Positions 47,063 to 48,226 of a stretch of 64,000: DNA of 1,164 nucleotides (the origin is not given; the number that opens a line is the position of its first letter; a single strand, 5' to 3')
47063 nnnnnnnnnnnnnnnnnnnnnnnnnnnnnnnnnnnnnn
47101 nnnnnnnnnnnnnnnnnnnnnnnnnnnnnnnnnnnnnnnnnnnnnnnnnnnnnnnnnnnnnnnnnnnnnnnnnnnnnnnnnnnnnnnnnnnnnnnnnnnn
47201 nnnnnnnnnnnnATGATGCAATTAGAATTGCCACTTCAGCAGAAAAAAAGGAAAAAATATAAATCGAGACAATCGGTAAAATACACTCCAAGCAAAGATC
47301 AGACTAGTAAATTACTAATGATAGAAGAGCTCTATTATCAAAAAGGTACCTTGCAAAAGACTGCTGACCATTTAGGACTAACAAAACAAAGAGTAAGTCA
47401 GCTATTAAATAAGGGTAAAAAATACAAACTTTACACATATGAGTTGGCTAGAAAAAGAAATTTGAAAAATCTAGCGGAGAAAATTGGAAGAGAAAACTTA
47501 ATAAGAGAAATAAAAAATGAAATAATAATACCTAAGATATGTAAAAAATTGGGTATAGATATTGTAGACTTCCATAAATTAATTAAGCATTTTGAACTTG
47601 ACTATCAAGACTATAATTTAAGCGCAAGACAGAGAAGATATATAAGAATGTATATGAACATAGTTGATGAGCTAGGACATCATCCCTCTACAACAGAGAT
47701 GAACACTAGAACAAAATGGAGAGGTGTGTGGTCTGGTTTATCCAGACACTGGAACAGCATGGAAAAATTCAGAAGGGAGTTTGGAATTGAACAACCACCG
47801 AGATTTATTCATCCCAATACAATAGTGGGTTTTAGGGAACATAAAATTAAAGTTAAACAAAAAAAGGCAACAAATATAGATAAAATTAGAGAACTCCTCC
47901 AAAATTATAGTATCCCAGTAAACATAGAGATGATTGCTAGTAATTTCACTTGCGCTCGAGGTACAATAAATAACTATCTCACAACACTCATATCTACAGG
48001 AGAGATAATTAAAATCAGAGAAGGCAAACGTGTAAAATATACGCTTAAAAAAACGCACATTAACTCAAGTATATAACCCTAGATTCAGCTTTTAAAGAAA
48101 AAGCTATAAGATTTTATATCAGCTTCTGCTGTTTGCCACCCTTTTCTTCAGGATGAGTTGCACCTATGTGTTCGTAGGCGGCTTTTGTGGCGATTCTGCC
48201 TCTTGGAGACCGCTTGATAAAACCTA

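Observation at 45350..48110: AT-rich two-gene module between comM and ruvB: excisionase-HTH-GHKL/MORC-like ATPase plus multi-HTH partner. Candidate novel accessory or defence system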

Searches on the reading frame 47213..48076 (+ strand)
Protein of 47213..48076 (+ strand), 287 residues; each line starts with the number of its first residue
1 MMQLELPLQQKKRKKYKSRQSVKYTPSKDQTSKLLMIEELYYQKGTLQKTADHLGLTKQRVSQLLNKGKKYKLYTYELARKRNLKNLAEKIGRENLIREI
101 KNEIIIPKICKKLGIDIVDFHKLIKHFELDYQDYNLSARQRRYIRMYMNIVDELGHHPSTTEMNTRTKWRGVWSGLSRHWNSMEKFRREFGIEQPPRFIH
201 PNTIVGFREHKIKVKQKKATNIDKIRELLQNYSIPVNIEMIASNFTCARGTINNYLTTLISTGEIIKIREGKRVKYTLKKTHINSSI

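Call 3: search_protein_families(library=pfam, proteins=[window:47213-48076:+], max_evalue=1)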
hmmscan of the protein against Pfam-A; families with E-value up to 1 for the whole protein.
window:47213-48076:+ (287 aa): 18 families
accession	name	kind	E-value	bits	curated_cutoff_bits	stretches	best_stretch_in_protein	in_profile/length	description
PF04545.22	Sigma70_r4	-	7.8e-06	25.8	24.1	1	37-68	13-44/50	Sigma-70, region 4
PF14528.11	LAGLIDADG_3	-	0.0037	17.9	22.5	0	134-190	26-81/82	LAGLIDADG-like domain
PF18780.6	HNH_repeat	-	0.0089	16.8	26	1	150-193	13-54/54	Homing endonuclease associated repeat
PF24033.1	DUF7342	-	0.01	16.3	31.6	1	220-282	2-64/150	Family of unknown function (DUF7342)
PF14493.12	HTH_40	-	0.011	16.5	27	1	236-269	13-46/89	Helix-turn-helix domain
PF06294.16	CH_2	-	0.014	15.8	27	0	215-260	50-95/96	CH-like domain in sperm protein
PF22979.2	HTH_69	-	0.018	15.4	27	1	221-269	11-60/69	Winged helix-turn-helix domain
PF13545.12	HTH_Crp_2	-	0.02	15.3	27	0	48-75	26-53/70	Crp-like helix-turn-helix domain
PF08279.18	HTH_11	-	0.04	14.2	25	1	224-267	4-47/55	HTH domain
PF01726.22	LexA_DNA_bind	-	0.045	14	23.7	1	135-166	3-34/65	LexA DNA binding domain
PF04967.18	HTH_10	-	0.05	13.9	23.1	0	46-67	25-46/53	HTH DNA binding domain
PF13384.12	HTH_23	-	0.065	13.5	24.6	0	40-66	13-39/50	Homeodomain-like domain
PF14367.12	DUF4411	-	0.077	13.2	23.5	1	94-128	122-156/159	Domain of unknown function (DUF4411)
PF21832.1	DUF6892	-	0.088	13.5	24.6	0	27-59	4-36/136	Family of unknown function (DUF6892)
PF15943.11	YdaS_toxin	-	0.11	12.7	30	1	43-67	7-31/65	Bacterial toxin YdaS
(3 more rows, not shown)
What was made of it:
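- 47321..47416 (+): Gene 2 sigma70 region-4-like HTH. PF04545 at 25.8 bits (cut-off 24.1) (call 3).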

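Call 4: search_protein_families(library=padloc, proteins=[window:47213-48076:+], max_evalue=1)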
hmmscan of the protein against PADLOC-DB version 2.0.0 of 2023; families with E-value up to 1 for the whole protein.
window:47213-48076:+ (287 aa): 2 families
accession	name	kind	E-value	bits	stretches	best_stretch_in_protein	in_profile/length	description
PDLC03963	SoFic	-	0.019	12.3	1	210-279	281-351/361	-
PDLC04133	mad1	-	0.026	12.8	0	236-277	6-43/60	mads_1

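Call 6: search_protein_families(library=ncbifam, proteins=[window:47213-48076:+], max_evalue=1)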
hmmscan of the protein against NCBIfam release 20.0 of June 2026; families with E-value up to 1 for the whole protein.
window:47213-48076:+ (287 aa): 10 families
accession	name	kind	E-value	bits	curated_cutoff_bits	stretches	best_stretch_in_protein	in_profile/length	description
NF033789.1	repress_SdpR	subfamily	0.00055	19.8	100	1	238-283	24-69/79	autorepressor SdpR family transcription factor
NF047906.1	CdPbTransRegCmtR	equivalog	0.00058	19.7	150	1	240-285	39-84/104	Cd(II)/Pb(II)-sensing metalloregulatory transcriptional regulator CmtR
TIGR02937.1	sigma70-ECF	superfamily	0.0013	18.4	42.9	1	37-70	126-159/165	sigma-70 family RNA polymerase sigma factor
NF033788.1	HTH_metalloreg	subfamily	0.0068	16.2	55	1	235-285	25-75/77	metalloregulator ArsR/SmtB family transcription factor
TIGR03556.1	photolyase_8HDF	exception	0.015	14.2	884.6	1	76-185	52-159/471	deoxyribodipyrimidine photo-lyase, 8-HDF type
NF053606.1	Sta1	subfamily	0.033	14.3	80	1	227-272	27-71/100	Sta1 family transcriptional regulator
TIGR02018.2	his_ut_repres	equivalog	0.033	13.5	220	1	217-269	7-57/226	histidine utilization transcriptional repressor HutC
NF053881.1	TransRegDeoRBac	equivalog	0.044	13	420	1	28-91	3-68/311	DNA-binding transcriptional repressor DeoR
NF011947.0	PRK15418.1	equivalog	0.045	12.9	486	1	36-72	21-58/319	transcriptional regulator LsrR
NF040939.2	trans_reg_lrs14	equivalog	0.28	11.2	90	1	220-271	22-72/103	Lrs14 family HTH-type transcriptional regulator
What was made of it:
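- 47870..48058 (+): Gene 2 C-terminal winged helix-turn-helix. Weak Pfam and NCBIfam wHTH hits (calls 3, 6).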

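Call 7: search_protein_families(library=phrogs, proteins=[window:47213-48076:+], max_evalue=1)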
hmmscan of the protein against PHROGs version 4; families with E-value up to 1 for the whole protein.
window:47213-48076:+ (287 aa): 10 families
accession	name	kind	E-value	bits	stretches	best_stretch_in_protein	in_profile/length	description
phrog_3855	-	DNA, RNA and nucleotide metabolism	0.0055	18.1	0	204-268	49-112/115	HTH DNA binding protein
phrog_186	-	DNA, RNA and nucleotide metabolism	0.017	15.8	1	232-275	59-102/308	DnaD-like helicase loader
phrog_630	-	unknown function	0.028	14.9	1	211-280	73-141/253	-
phrog_686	-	DNA, RNA and nucleotide metabolism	0.04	15.2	1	47-69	51-73/76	HTH DNA binding protein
phrog_9129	-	unknown function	0.053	14.5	1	42-132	83-177/184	-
phrog_351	-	transcription regulation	0.14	11.7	1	38-92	685-744/928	RNA polymerase sigma factor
phrog_7067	-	head and packaging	0.16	13.1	0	24-66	13-53/56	terminase small subunit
phrog_35933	-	unknown function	0.2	12.5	0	44-72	29-56/75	-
phrog_31115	-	DNA, RNA and nucleotide metabolism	0.28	12.5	1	226-274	66-114/121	replication initiation protein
phrog_125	-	DNA, RNA and nucleotide metabolism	0.8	10.2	0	11-101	151-236/254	DNA invertase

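Call 9: search_solved_structures(query=window:47213-48076:+, max_evalue=10)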
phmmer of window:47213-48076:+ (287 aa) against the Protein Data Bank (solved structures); distinct sequences matched with E-value up to 10: 4.
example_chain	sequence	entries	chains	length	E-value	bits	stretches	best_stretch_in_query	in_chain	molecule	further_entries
2jsc_A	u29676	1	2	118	0.25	13.7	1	241-284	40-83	Transcriptional regulator Rv1994c/MT2050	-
6aj7_H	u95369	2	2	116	0.42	13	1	177-257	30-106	VH of Fab 15C5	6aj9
4l5i_A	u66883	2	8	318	0.44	12.9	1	35-73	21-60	Transcriptional regulator LsrR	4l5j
4go1_A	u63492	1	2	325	0.46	12.9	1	35-73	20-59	Transcriptional regulator LsrR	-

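Call 11: find_homologous_proteins(query=window:47213-48076:+, max_evalue=0.001)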
Query window:47213-48076:+ (287 aa): 3 proteins with E <= 0.001 among 765 candidates.
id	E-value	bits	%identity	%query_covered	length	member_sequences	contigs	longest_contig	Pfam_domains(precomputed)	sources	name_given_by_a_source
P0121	7.1e-156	535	100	84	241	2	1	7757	-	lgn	-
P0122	2.6e-54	202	42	89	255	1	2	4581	PF04545.23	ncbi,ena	-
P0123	2.1e-47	180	40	93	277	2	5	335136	-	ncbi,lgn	-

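Call 29: search_protein_families(library=pfam, alignment_id=A2, max_evalue=0.01)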
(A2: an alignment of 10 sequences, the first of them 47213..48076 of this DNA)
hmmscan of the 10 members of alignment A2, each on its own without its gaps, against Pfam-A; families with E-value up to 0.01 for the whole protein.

A. member 1, window:47213-48076:+ (287 aa): 3 families
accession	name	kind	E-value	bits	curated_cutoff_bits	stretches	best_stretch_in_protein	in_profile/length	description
PF04545.22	Sigma70_r4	-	7.8e-06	25.8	24.1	1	37-68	13-44/50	Sigma-70, region 4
PF14528.11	LAGLIDADG_3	-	0.0037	17.9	22.5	0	134-190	26-81/82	LAGLIDADG-like domain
PF18780.6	HNH_repeat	-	0.0089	16.8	26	0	150-193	13-54/54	Homing endonuclease associated repeat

B. families by the number of members that match (of 10 scanned): 48 families (the first 25 are shown)
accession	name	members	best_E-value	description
PF04545.22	Sigma70_r4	10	3.8e-08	Sigma-70, region 4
PF13384.12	HTH_23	5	1.6e-15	Homeodomain-like domain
PF13518.12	HTH_28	5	5.6e-11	Helix-turn-helix domain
PF03118.21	RNA_pol_A_CTD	4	8.6e-09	Bacterial RNA polymerase, alpha chain C terminal domain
PF13412.12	HTH_24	3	1.8e-17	Winged helix-turn-helix DNA-binding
PF01978.25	TrmB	3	6.4e-12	Sugar-specific transcriptional regulator TrmB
PF21531.3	Rv2175c_wHTH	3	0.00093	DNA-binding protein Rv2175c, wHTH domain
PF08279.18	HTH_11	2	3e-21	HTH domain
PF08280.17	HTH_Mga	2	5e-10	M protein trans-acting positive regulator (MGA) HTH domain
PF13551.12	HTH_29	2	3e-09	Winged helix-turn helix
PF12802.13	MarR_2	2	2.6e-07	MarR family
PF13545.12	HTH_Crp_2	2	0.00064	Crp-like helix-turn-helix domain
PF25212.1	HVO_A0114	2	0.0014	HVO_A0114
PF09339.16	HTH_IclR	1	1.4e-13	IclR helix-turn-helix domain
PF21476.4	PF0610-like_N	1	1.4e-09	PF0610-like, N-terminal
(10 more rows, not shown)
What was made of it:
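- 47321..47416 (+): Matched in 10 of 10 family members (call 29).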

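Call 48: find_homologous_proteins(query=A2, max_evalue=0.001)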
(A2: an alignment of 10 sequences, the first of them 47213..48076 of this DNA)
Query A2 (10 sequences) (287 aa, profile of the alignment): 7 proteins with E <= 0.001 among 8000 candidates.
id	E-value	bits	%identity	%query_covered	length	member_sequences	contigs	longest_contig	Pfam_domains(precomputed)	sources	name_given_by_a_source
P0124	1.2e-114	401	27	93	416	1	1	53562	PF13518.13,PF04545.23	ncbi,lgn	-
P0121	9.4e-97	343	100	84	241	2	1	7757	-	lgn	-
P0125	8.8e-76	274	43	69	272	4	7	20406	PF04545.23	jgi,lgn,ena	jgi:hypothetical protein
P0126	1.9e-68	249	32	60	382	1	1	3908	PF04545.23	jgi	-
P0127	2.3e-47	180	27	95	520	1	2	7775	PF01381.29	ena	-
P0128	7.2e-47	178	32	57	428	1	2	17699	PF04545.23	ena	-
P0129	3.1e-37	147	25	56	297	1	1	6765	PF04545.23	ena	-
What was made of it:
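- Tried and rejected: Word-indexed protein searches with gene 2 returned only 3 and 7 hits (calls 11, 48).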

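Call 49: find_related_loci(query=A2, collection=metagenome_contigs, flank=10000)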
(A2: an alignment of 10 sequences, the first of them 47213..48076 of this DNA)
Query A2 (287 aa) in metagenome_contigs; peptide patterns used: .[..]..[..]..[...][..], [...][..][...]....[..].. (x = any residue, [..] = any of these).
223 stretches matched a pattern; 66 encode a relative of the query (tblastn E <= 1e-3); 66 distinct loci.
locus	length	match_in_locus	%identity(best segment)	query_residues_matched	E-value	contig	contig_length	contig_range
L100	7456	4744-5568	45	1-280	9e-75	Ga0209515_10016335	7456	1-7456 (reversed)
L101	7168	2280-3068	40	17-276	7e-59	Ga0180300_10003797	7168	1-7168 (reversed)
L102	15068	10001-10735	38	33-278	6e-56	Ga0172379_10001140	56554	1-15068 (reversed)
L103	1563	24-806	39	23-282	9e-57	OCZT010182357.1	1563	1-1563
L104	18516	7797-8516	41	33-273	2e-54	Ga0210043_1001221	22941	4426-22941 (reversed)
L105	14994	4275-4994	41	33-273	2e-54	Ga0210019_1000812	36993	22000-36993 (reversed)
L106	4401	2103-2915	37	13-280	7e-53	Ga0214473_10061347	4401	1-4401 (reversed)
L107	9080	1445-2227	38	22-279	1e-52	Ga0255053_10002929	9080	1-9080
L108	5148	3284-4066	38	22-279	1e-52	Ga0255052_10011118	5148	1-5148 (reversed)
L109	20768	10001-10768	36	24-280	8e-52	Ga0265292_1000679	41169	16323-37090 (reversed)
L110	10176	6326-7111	36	13-277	2e-50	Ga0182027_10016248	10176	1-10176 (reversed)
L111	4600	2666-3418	41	32-279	3e-50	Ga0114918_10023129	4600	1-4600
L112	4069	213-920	42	40-276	2e-49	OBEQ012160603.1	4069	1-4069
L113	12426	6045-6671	41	13-227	2e-48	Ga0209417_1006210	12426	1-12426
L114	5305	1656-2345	37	46-276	3e-48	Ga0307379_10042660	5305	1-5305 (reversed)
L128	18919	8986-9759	31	27-280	1e-31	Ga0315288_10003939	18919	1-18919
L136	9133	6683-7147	37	39-191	1e-28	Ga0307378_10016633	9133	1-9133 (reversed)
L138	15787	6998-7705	30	39-279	2e-27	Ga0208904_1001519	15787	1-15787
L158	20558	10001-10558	26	40-229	6e-14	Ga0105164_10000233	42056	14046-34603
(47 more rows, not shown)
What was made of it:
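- Tried and rejected: The metagenome DNA-pattern scan was needed to find the family (call 49).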

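Call 52: search_protein_families(library=pfam, proteins=[L128:9770-11431:+, L128:11446-12333:+, L128:8437-9762:+, L128:1106-4693:+, L128:4697-7852:+, L138:7711-9402:+, L138:9402-10289:+, L158:10714-12387:+, L158:12390-13277:+, L128:12509-13252:+], max_evalue=0.001)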
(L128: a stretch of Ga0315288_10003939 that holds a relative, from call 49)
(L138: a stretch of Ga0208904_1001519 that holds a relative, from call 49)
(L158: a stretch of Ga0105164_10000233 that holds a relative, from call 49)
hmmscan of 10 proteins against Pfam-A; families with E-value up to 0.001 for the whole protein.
L128:9770-11431:+ (553 aa): 1 family
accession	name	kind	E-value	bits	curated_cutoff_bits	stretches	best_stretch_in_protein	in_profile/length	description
PF13589.12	HATPase_c_3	-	4e-11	43.5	25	1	28-143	3-112/137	Histidine kinase-, DNA gyrase B-, and HSP90-like ATPase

L128:11446-12333:+ (295 aa): 0 families

L128:8437-9762:+ (441 aa): 3 families
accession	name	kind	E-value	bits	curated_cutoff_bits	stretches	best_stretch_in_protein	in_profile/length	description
PF07719.23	TPR_2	-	1.2e-06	28.6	27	1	20-49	5-34/34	Tetratricopeptide repeat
PF00515.34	TPR_1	-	1.7e-06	28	27.8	1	20-49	5-34/34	Tetratricopeptide repeat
PF04545.22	Sigma70_r4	-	2.9e-06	27.2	24.1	1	192-225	10-44/50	Sigma-70, region 4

L128:1106-4693:+ (1195 aa): 4 families
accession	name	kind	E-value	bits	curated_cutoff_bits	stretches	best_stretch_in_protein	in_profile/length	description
PF07669.17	Eco57I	-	6.7e-27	95.1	25.3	1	462-733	1-165/171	Eco57I restriction-modification methylase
PF02384.22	N6_Mtase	-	4.6e-09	36.5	20.4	1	650-766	123-247/311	N-6 DNA Methylase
PF01170.24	UPF0020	-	0.00068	19.8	22.3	0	649-674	118-143/197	RMKL-like, methyltransferase domain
PF20473.4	MmeI_Mtase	-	0.00079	19.1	27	0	408-484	14-85/259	MmeI, DNA-methyltransferase domain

L128:4697-7852:+ (1051 aa): 6 families
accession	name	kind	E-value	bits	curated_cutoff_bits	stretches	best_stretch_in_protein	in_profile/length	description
PF00271.37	Helicase_C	-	1e-18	68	23.5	1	642-759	2-110/110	Helicase conserved C-terminal domain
PF13091.12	PLDc_2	-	1.2e-12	48.2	27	1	115-207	50-132/132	PLD-like domain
PF09565.16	RE_NgoFVII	-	8.8e-09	35.3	23.8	1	131-209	78-151/162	NgoFVII restriction endonuclease N-terminal PLD domain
PF00176.29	SNF2-rel_dom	-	2.3e-07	30.6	24.9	1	348-459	116-228/290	SNF2-related domain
PF00270.35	DEAD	-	0.00018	21.7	26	0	351-397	114-161/167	DEAD/DEAH box helicase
PF04851.21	ResIII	-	0.00064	20.1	22.5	0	333-397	102-163/164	Type III restriction enzyme, res subunit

L138:7711-9402:+ (563 aa): 1 family
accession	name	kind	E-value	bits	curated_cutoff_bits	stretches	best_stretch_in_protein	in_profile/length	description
PF13589.12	HATPase_c_3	-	3.6e-12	46.9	25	1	32-144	3-110/137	Histidine kinase-, DNA gyrase B-, and HSP90-like ATPase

L138:9402-10289:+ (295 aa): 0 families

L158:10714-12387:+ (557 aa): 1 family
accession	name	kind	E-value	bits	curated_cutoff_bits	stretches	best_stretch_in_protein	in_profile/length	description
PF13589.12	HATPase_c_3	-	3.9e-09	37.1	25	1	28-140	3-109/137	Histidine kinase-, DNA gyrase B-, and HSP90-like ATPase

L158:12390-13277:+ (295 aa): 0 families

L128:12509-13252:+ (247 aa): 0 families

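Call 54: search_protein_families(library=padloc, proteins=[L128:1106-4693:+, L128:4697-7852:+, L128:8437-9762:+, L128:9770-11431:+, L128:11446-12333:+, L138:7711-9402:+, L138:9402-10289:+], max_evalue=0.01)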
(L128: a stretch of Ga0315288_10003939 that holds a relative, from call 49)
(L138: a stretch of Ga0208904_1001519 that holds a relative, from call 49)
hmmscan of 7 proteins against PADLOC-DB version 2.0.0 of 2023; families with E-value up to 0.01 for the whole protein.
L128:1106-4693:+ (1195 aa): 39 families (the best 25 are shown)
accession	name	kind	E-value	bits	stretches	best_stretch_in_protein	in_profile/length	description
PDLC03596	REase_MTase_IIG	-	3.1e-55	185.7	3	405-518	532-644/1148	Type IIG restriction enzyme-methyltransferase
PDLC03601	REase_MTase_IIG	-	9.6e-45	150.8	1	166-757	200-786/1110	Type IIG restriction enzyme-methyltransferase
PDLC02521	PglX|PglXI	-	1.8e-37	126.8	2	359-822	247-656/1174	PglX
PDLC03612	REase_MTase_IIG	-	3e-35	119.7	3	450-765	582-927/1247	Type IIG restriction enzyme-methyltransferase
PDLC03628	REase_MTase_IIG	-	9.9e-30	101.4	2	28-381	17-362/1100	Type IIG restriction enzyme-methyltransferase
PDLC03600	REase_MTase_IIG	-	9.6e-27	91.3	3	1015-1169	751-901/1205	Type IIG restriction enzyme-methyltransferase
PDLC02643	DrmMI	-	4.8e-23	79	1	353-662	552-878/1347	DrmMI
PDLC03609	REase_MTase_IIG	-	2.8e-21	73.1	2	165-484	185-510/1066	Type IIG restriction enzyme-methyltransferase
PDLC03021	MTase_I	-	2.2e-19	67.7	1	650-755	270-381/491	Type I methyltransferase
PDLC02638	DrmMI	-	7.4e-18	62.1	1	351-663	549-882/935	DrmMI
PDLC04134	mad2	-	2.1e-17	61.1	2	642-763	347-457/492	mads_2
PDLC03347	MTase_II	-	2.4e-17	60.8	2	1029-1170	340-478/488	Type II methyltransferase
PDLC02523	PglX|PglXI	-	2.2e-16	56.9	2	412-744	329-656/1428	PglX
PDLC02527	PglX|PglXI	-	1.7e-14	50.6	1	643-759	549-666/1332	PglX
PDLC03348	MTase_II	-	1.8e-14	51.2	2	653-730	347-431/727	Type II methyltransferase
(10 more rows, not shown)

L128:4697-7852:+ (1051 aa): 31 families (the best 25 are shown)
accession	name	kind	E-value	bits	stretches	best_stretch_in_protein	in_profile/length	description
PDLC01075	C3a139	-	1e-73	247.2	1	6-984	3-945/948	HKD+Snf2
PDLC02623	DrmD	-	8.5e-35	117.8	1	639-854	509-707/1040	DrmD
PDLC02621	DrmD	-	1.6e-30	104.1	1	443-861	331-728/1040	DrmD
PDLC02193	PLD_Helicase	-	1.4e-23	81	2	617-815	647-852/905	-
PDLC02500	BrxHI|BrxHII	-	4.2e-23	79.8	1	585-809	413-623/933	BrxHI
PDLC00659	HmaA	-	3.8e-21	72.7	1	450-771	309-622/1176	SNF2 helicase / DEAD-box helicase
PDLC02504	BrxHI|BrxHII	-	1.2e-19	67.8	1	520-816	357-636/971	BrxHII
PDLC02633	DrmD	-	8.5e-15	51.8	1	625-804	489-681/839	DrmD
PDLC02843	DpdE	-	1.3e-14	51.2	2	640-758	550-663/1091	DpdE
PDLC02619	DrmD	-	2.3e-13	47.2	1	359-771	154-545/872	DrmD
PDLC02625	DrmD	-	5.5e-13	46.4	1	646-805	258-418/792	DrmD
PDLC02572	DrmA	-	1.9e-12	44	1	536-804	397-671/1043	DrmA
PDLC02620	DrmD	-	2.9e-12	43.4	1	385-801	256-617/1060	DrmD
PDLC02632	DrmD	-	4e-12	43.4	1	536-779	400-645/662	DrmD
PDLC04556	PDC-M27C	-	2.9e-11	40.5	2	716-758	757-800/892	-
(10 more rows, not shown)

L128:8437-9762:+ (441 aa): 0 families

L128:9770-11431:+ (553 aa): 1 family
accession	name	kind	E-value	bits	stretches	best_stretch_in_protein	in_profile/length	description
PDLC02359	Tin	-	0.00036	18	1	151-207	56-110/239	Tin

L128:11446-12333:+ (295 aa): 0 families

L138:7711-9402:+ (563 aa): 0 families

L138:9402-10289:+ (295 aa): 0 families
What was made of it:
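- The type B operon follows a type IIG-like methylase and an HKD-SNF2 helicase in L128 and L136 (calls 52, 54).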

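Call 67: list_cluster_members(proteins=[P0001, window:47213-48076:+, window:48114-49148:-])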
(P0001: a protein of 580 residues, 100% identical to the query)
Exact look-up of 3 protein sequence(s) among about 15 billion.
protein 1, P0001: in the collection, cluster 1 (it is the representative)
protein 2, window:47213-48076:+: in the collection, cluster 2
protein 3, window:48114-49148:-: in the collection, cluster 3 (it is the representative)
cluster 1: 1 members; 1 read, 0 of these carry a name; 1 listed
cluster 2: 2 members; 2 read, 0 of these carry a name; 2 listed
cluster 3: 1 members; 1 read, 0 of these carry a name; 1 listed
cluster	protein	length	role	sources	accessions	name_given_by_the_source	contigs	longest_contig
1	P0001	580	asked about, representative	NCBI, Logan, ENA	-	-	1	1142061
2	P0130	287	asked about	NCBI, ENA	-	-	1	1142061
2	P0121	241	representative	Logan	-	-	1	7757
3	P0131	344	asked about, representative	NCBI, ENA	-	-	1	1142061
